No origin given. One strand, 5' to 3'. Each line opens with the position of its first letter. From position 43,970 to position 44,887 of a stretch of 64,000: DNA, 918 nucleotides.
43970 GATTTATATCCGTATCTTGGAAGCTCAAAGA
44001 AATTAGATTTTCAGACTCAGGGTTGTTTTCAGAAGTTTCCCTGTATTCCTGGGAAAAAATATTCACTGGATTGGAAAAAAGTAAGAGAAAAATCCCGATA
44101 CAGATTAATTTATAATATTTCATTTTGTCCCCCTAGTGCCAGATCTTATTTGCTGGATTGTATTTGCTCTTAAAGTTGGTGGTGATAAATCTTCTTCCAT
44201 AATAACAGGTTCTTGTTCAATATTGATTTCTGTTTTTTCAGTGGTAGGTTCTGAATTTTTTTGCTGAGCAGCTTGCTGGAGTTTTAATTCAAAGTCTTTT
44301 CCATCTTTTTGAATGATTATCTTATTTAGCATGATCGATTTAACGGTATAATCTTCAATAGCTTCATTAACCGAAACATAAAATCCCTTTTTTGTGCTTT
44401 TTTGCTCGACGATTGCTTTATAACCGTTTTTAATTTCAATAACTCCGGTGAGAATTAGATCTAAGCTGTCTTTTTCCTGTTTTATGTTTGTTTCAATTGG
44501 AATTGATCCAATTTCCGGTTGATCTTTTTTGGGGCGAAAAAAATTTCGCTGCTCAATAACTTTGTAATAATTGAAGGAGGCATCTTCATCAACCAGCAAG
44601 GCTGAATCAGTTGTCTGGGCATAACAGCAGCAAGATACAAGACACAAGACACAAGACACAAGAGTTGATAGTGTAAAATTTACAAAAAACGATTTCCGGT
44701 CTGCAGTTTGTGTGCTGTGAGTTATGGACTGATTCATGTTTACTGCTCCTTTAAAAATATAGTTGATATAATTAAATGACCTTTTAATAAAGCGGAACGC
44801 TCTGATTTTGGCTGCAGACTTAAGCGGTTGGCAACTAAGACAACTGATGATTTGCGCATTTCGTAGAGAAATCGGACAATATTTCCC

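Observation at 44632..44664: Heptamer microsatellites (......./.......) at five loci, one inside the pilP lipoprotein signal peptide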

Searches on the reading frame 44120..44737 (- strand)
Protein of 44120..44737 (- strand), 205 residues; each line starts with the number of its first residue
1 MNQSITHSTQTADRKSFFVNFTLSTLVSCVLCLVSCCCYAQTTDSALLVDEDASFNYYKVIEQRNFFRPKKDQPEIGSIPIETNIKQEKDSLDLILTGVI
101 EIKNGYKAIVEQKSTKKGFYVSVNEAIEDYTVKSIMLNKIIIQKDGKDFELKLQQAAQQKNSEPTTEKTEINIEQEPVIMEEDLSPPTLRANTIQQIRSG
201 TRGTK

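Call 10: search_protein_families(library=pfam, proteins=[window:44120-44737:-], max_evalue=0.01)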
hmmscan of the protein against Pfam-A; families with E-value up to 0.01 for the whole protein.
window:44120-44737:- (205 aa): 2 families
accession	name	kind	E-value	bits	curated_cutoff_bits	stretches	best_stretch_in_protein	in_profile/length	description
PF11356.14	T2SSC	-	0.0012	19.1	27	1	85-153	71-141/141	Type II secretion system protein C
PF10567.14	Nab6_mRNP_bdg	-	0.0017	18.3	30.3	1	97-194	192-291/310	RNA-recognition motif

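Call 15: find_encoding_contigs(protein=window:44120-44737:-, flank=3000, max_places=10)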
Protein window:44120-44737:- (205 aa): 2 contigs read that carry it; 1 place shown.
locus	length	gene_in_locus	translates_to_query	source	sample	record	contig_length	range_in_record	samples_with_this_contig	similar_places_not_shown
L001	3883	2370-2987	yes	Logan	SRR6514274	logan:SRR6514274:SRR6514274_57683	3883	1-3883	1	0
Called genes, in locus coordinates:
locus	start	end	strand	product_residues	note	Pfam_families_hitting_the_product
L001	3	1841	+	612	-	?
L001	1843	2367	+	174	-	PF04612:T2SSM (faint), PF04350:PilO (weak), PF10741:T2SSM_b (weak)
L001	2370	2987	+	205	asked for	-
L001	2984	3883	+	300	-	?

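Call 17: find_homologous_proteins(query=window:44120-44737:-, max_evalue=0.001)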
Query window:44120-44737:- (205 aa): 15 proteins with E <= 0.001 among 81 candidates.
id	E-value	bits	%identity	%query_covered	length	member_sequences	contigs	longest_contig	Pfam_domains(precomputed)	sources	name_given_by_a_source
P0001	1.6e-93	330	99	78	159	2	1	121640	-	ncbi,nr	ncbi:MAG: hypothetical protein KJ915_07180 [Candidatus Omnitrophica bacterium]|nr:hypothetical prote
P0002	2.0e-62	228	61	93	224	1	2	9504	PF11356.15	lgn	-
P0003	4.7e-60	221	59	95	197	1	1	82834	PF11356.15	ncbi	ncbi:MAG: type II secretion system protein N [Candidatus Omnitrophota bacterium]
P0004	1.6e-56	209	62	88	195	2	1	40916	-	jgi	-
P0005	2.0e-55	206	59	90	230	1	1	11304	-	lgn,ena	-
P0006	1.4e-54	203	56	92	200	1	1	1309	-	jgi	jgi:hypothetical protein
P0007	2.0e-54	202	56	94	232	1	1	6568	-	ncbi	-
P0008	2.5e-43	166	49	87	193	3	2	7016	-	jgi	-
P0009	1.7e-42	163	56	77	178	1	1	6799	-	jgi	jgi:hypothetical protein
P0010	2.6e-36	143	55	62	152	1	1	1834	-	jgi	-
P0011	1.2e-34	138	43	93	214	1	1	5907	-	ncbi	-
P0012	2.2e-33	134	47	82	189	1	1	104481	-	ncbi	ncbi:MAG: hypothetical protein ABIG64_04770 [Candidatus Omnitrophota bacterium]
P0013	9.9e-33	132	44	88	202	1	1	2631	-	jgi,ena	-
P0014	5.9e-29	119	40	87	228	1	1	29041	-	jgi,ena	-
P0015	8.9e-27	112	37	90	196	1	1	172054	-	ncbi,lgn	ncbi:MAG: hypothetical protein ABII88_01250 [Candidatus Omnitrophota bacterium]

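Call 18: find_encoding_contigs(protein=P0001, flank=3000, max_places=10)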
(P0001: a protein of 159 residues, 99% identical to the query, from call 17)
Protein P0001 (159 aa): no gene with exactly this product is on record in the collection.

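Call 21: find_encoding_contigs(protein=P0007, flank=3000, max_places=3)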
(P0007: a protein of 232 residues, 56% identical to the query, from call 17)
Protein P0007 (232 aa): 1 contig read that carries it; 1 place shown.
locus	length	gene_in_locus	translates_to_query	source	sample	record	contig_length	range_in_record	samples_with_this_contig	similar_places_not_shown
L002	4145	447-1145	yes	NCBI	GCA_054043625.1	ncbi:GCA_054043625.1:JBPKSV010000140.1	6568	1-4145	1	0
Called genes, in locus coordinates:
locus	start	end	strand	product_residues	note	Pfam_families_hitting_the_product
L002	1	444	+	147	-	?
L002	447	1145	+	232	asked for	-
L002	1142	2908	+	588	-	PF21305:type_II_gspD_N0, PF03958:Secretin_N, PF00263:Secretin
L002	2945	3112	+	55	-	-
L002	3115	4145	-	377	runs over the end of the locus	-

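Call 22: find_encoding_contigs(protein=P0002, flank=3000, max_places=3)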
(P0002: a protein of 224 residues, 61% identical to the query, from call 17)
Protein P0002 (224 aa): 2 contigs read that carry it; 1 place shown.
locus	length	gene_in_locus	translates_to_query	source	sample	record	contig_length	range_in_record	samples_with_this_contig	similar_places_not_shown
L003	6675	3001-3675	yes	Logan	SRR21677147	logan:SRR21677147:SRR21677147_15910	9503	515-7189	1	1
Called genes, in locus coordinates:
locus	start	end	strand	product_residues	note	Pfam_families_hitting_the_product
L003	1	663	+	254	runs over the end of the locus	PF00142:Fer4_NifH (weak), PF01656:CbiA, PF02374:ArsA_ATPase (weak), PF06564:CBP_BcsQ, PF09140:MipZ (weak), PF10609:ParA, PF13614:AAA_31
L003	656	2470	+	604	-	PF11104:PilM_2, PF14450:FtsA, PF05137:PilN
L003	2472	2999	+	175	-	PF04612:T2SSM (faint), PF04350:PilO (weak), PF10741:T2SSM_b (weak)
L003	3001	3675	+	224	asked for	PF11356:T2SSC (weak)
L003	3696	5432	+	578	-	PF21305:type_II_gspD_N0, PF03958:Secretin_N, PF00263:Secretin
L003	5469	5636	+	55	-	-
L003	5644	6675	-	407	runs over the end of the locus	PF20597:pAdhesive_15, PF23981:DUF7305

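Call 31: find_related_loci(query=A1, collection=genome_contigs, flank=6000)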
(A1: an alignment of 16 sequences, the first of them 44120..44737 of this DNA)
Query A1 (205 aa) in genome_contigs; peptide patterns used: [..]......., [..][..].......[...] (x = any residue, [..] = any of these).
124 stretches matched a pattern; 6 encode a relative of the query (tblastn E <= 1e-3); 5 distinct loci.
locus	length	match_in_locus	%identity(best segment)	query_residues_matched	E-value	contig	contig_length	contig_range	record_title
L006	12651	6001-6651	60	1-205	1e-71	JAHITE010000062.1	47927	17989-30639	MAG: Candidatus Omnitrophota bacterium isolate MM_PC_MetaG.mb.2 MM_PC_MetaG.mb.2_k141_965018, whole genome shotgun seque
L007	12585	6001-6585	59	12-205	3e-68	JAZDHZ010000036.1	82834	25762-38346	MAG: Candidatus Omnitrophota bacterium isolate MEGAHIT-group-0.379 k141_20949334, whole genome shotgun sequence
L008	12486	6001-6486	47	37-205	1e-38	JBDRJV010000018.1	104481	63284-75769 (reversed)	MAG: Candidatus Omnitrophota bacterium isolate MEGAHIT-group-1.676 k141_6367500, whole genome shotgun sequence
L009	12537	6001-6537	39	26-205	1e-34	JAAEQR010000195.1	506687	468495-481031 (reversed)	MAG: PVC group bacterium isolate Gpa_23 GpaG_CONTIG3162235, whole genome shotgun sequence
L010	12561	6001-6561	37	21-205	3e-33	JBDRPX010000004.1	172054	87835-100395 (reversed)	MAG: Candidatus Omnitrophota bacterium isolate MEGAHIT-group-2.14 k141_1259411, whole genome shotgun sequence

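Call 34: find_related_loci(query=A1, collection=metagenome_contigs, flank=4000)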
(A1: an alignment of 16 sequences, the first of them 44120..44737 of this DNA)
Query A1 (205 aa) in metagenome_contigs; peptide patterns used: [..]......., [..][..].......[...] (x = any residue, [..] = any of these).
130 stretches matched a pattern; 3 encode a relative of the query (tblastn E <= 1e-3); 3 distinct loci.
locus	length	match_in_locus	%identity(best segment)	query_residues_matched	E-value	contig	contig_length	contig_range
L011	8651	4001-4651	60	1-205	3e-72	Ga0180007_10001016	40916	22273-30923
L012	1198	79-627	44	26-205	4e-44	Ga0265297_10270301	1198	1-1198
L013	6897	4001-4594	40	26-203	5e-38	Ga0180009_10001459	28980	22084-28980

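Call 36: search_solved_structures(query=A1, max_evalue=1)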
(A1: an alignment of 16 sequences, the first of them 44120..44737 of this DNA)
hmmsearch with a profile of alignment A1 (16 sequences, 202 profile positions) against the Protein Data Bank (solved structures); distinct sequences matched with E-value up to 1: 0.

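Call 37: search_protein_families(library=pfam, alignment_id=A1, max_evalue=0.01)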
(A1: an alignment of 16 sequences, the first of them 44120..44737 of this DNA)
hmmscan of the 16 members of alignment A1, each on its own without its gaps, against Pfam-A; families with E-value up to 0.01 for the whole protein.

A. member 1, window:44120-44737:- (205 aa): 2 families
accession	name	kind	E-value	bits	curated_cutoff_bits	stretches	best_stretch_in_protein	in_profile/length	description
PF11356.14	T2SSC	-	0.0012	19.1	27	1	85-153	71-141/141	Type II secretion system protein C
PF10567.14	Nab6_mRNP_bdg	-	0.0017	18.3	30.3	1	97-194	192-291/310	RNA-recognition motif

B. families by the number of members that match (of 16 scanned): 4 families
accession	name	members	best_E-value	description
PF11356.14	T2SSC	11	7.9e-07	Type II secretion system protein C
PF10567.14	Nab6_mRNP_bdg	2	0.001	RNA-recognition motif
PF16537.11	T2SSB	2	0.0054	Type II secretion system protein B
PF23862.1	CdsD_C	1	0.0024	CdsD C-terminal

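Call 42: find_encoding_contigs(protein=P0005, flank=4000, max_places=4)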
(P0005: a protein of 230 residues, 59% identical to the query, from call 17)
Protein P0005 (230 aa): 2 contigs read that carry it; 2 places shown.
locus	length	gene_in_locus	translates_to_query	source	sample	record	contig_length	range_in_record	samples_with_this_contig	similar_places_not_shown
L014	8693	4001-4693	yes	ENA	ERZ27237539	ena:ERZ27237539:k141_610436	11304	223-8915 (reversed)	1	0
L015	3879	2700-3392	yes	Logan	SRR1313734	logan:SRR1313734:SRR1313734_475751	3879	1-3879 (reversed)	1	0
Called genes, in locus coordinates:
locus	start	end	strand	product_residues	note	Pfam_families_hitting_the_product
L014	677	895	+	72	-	PF00376:MerR, PF13411:MerR_1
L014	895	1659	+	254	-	PF00142:Fer4_NifH (weak), PF01656:CbiA, PF02374:ArsA_ATPase (weak), PF06564:CBP_BcsQ, PF09140:MipZ (weak), PF10609:ParA, PF13614:AAA_31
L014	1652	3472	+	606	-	PF11104:PilM_2, PF14450:FtsA, PF05137:PilN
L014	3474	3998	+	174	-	PF04350:PilO (weak), PF10741:T2SSM_b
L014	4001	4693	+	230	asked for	-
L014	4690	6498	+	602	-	PF21305:type_II_gspD_N0, PF03958:Secretin_N, PF00263:Secretin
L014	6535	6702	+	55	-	-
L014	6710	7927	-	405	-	PF20597:pAdhesive_15 (weak), PF23981:DUF7305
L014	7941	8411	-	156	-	-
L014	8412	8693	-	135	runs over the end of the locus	-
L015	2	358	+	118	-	?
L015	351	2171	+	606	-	PF11104:PilM_2, PF14450:FtsA, PF05137:PilN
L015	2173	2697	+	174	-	PF04350:PilO (weak), PF10741:T2SSM_b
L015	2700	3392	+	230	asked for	-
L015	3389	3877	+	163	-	?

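Call 65: predict_structure(alignment_id=A1)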
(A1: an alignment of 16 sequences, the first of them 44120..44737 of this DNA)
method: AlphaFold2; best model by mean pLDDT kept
length: 205 residues; sequences in the alignment: 16
mean_pLDDT: 62.1   pTM: 0.34
mean pLDDT of the five models: 62.1, 59.9, 54.7, 47.0, 42.5
residues with pLDDT >= 90: 49; 70-90: 34; 50-70: 32; < 50: 90
segments of 3 or more residues with pLDDT < 50: 1-3, 41-89, 157-187
pLDDT, mean of each block of 10 residues (from residue 1): 48 64 87 74 41 39 46 37 37 87 91 89 93 94 93 65 34 32 41 55 50
secondary structure, 60 per line:
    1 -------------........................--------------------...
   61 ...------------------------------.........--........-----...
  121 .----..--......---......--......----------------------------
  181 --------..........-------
elements in order: H14-37 H58-63 E94-102 E105-112 E118-121 E130-135 E139-144 E147-152 H189-198

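Call 68: fold_search(model_id=the predicted structure, library=pdb)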
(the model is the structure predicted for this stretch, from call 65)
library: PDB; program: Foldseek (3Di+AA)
matches with E <= 10: 638; with E <= 0.001: 0
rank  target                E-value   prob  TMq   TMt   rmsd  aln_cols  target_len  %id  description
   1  3jc8_Pa               1.2e-03  1.00  0.27  0.35  11.8       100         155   18  Architectural model of the type IVa pilus machine in a piliated state (released 2016-03-16)
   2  2lc4_MODEL_1_A        1.7e-03  1.00  0.26  0.47  14.9        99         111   19  Solution Structure of PilP from Pseudomonas aeruginosa (released 2011-12-21)
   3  3oss_C                3.9e-03  1.00  0.28  0.80   2.4        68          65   18  The crystal structure of enterotoxigenic Escherichia coli GspC-GspD complex from the type II secretion system (released 2011-08-03)
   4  2ivw_MODEL_1_A        1.1e-02  1.00  0.25  0.44  17.9       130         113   17  The solution structure of a domain from the Neisseria meningitidis PilP pilot protein. (released 2007-02-13)
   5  2y4y_C                2.2e-02  1.00  0.26  0.62   2.6        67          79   21  Structure of a domain from the type IV pilus biogenesis lipoprotein PilP, from Pseudomonas aeruginosa (released 2012-01-18)
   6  2y4y_B                2.6e-02  1.00  0.26  0.65   2.3        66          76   20  Structure of a domain from the type IV pilus biogenesis lipoprotein PilP, from Pseudomonas aeruginosa (released 2012-01-18)
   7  6hcg_e                3.9e-02  1.00  0.28  0.75   1.9        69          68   22  Klebsiella pneumoniae type II secretion system outer membrane complex. PulD, PulS and PulC HR domain. (released 2019-11-27)
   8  7oio_MODEL_1_A        5.8e-02  1.00  0.27  0.37   4.2        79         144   20  Solution structure of Legionella pneumophila LspC (released 2022-06-01)
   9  2y4x_A                5.8e-02  1.00  0.25  0.53  13.2        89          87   22  Structure of a domain from the type IV pilus biogenesis lipoprotein PilP, from Pseudomonas aeruginosa PA01 (released 2012-01-18)
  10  2lnv_MODEL_1_A        6.5e-02  0.99  0.24  0.44  12.5        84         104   24  Solution structure of GspC-HR of typeII secretion system (released 2012-01-25)
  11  2y4x_B                8.7e-02  0.99  0.23  0.49  11.8        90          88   20  Structure of a domain from the type IV pilus biogenesis lipoprotein PilP, from Pseudomonas aeruginosa PA01 (released 2012-01-18)
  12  4av2_M                1.0e-01  0.99  0.24  0.55   4.0        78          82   15  Single particle electron microscopy of PilQ dodecameric complexes from Neisseria meningitidis. (released 2012-10-17)
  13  2y4y_A                1.2e-01  0.92  0.21  0.45  11.2        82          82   17  Structure of a domain from the type IV pilus biogenesis lipoprotein PilP, from Pseudomonas aeruginosa (released 2012-01-18)
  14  2y4y_D                1.5e-01  0.99  0.26  0.61  12.7        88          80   19  Structure of a domain from the type IV pilus biogenesis lipoprotein PilP, from Pseudomonas aeruginosa (released 2012-01-18)
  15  2m3x_MODEL_1_A        3.4e-01  0.28  0.15  0.19  11.3        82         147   13  Solution structure of Ph1500: a homohexameric protein centered on a 12-bladed beta-propeller (released 2014-01-29)
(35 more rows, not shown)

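Call 77: search_protein_representatives(alignment_id=A1)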
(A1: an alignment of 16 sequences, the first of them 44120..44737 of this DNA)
Query: 16 sequences, 202 profile positions. Proteins with E-value up to 0.001 (for the whole library): 605; up to 1e-10: 55; up to 1e-30: 31. The best 150 are listed.
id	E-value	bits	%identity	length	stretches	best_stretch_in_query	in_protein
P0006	2.0e-79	282.2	-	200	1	1-202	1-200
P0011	2.1e-72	259.3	-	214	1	10-202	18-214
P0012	1.9e-68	246.4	-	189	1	12-202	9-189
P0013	8.0e-67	241.1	-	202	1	9-202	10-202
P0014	1.8e-66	239.9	-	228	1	8-201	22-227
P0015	1.3e-65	237.2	-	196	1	12-202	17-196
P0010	8.2e-56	205.1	-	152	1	2-159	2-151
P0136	1.1e-52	194.9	-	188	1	11-202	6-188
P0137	1.2e-43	165.4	-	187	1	16-200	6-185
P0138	3.0e-43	164.1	-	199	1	12-200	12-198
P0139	1.3e-42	162.0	-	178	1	13-198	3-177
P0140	2.7e-42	161.0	-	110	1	89-202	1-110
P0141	1.9e-41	158.3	-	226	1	13-201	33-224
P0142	4.3e-40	153.8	-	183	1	40-198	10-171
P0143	7.0e-40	153.1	-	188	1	13-198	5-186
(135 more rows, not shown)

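Call 81: find_encoding_contigs(protein=P0141, flank=3000, max_places=3)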
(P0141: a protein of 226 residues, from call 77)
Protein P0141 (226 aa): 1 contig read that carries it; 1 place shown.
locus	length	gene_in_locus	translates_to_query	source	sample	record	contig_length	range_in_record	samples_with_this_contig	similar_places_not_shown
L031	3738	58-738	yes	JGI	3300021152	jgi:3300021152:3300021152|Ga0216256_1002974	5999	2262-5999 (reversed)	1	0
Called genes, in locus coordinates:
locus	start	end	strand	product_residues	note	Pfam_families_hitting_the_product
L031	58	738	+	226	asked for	-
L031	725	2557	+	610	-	PF21305:type_II_gspD_N0, PF03958:Secretin_N, PF00263:Secretin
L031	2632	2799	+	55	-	-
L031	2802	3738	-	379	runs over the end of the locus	PF13570:Beta-prop_ACSF4, PF01011:PQQ (faint), PF13360:PQQ_2, PF23727:Beta-prop_FAM234A_B (faint), PF13360:PQQ_2, PF25293:Beta-prop_EMC1_N (weak), PF13570:Beta-prop_ACSF4, PF13360:PQQ_2, +2 more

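Call 89: list_cluster_members(proteins=[window:44120-44737:-, P0001, P0004, P0008, P0002, P0005, P0007, P0141])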
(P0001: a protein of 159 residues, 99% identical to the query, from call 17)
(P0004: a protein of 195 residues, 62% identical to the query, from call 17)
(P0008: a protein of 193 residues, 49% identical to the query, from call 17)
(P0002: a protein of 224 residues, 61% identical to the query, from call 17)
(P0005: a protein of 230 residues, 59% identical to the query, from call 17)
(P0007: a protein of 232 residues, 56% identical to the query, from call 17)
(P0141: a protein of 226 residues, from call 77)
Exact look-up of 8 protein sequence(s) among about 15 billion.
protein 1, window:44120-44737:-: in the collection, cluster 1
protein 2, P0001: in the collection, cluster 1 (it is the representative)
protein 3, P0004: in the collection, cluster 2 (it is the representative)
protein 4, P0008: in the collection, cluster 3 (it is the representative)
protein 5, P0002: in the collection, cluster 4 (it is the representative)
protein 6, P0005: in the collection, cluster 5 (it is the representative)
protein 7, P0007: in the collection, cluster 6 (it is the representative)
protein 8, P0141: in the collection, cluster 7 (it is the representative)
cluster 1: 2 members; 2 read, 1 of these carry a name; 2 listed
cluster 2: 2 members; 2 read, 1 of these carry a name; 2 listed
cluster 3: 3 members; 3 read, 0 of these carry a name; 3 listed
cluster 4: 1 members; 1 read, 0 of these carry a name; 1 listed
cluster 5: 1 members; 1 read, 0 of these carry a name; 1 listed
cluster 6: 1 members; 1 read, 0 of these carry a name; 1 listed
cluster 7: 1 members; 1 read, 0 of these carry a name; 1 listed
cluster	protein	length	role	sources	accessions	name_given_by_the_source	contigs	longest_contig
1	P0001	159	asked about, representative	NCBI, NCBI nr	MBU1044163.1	MAG: hypothetical protein KJ915_07180 [Candidatus Omnitrophica bacterium] | hypothetical protein [Candidatus Omnitrophota bacterium]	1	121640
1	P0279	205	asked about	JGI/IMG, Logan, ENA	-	-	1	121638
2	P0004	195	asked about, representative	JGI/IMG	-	-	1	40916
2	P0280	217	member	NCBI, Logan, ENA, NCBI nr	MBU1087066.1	MAG: hypothetical protein KKD05_06055 [Candidatus Omnitrophica bacterium] | hypothetical protein [Candidatus Omnitrophota bacterium]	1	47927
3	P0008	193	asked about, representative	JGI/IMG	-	-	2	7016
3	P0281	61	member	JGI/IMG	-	-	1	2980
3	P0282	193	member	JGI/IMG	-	-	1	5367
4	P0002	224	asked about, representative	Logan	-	-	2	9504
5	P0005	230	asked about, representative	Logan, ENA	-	-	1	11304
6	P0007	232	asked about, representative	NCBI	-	-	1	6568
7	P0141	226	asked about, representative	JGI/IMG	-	-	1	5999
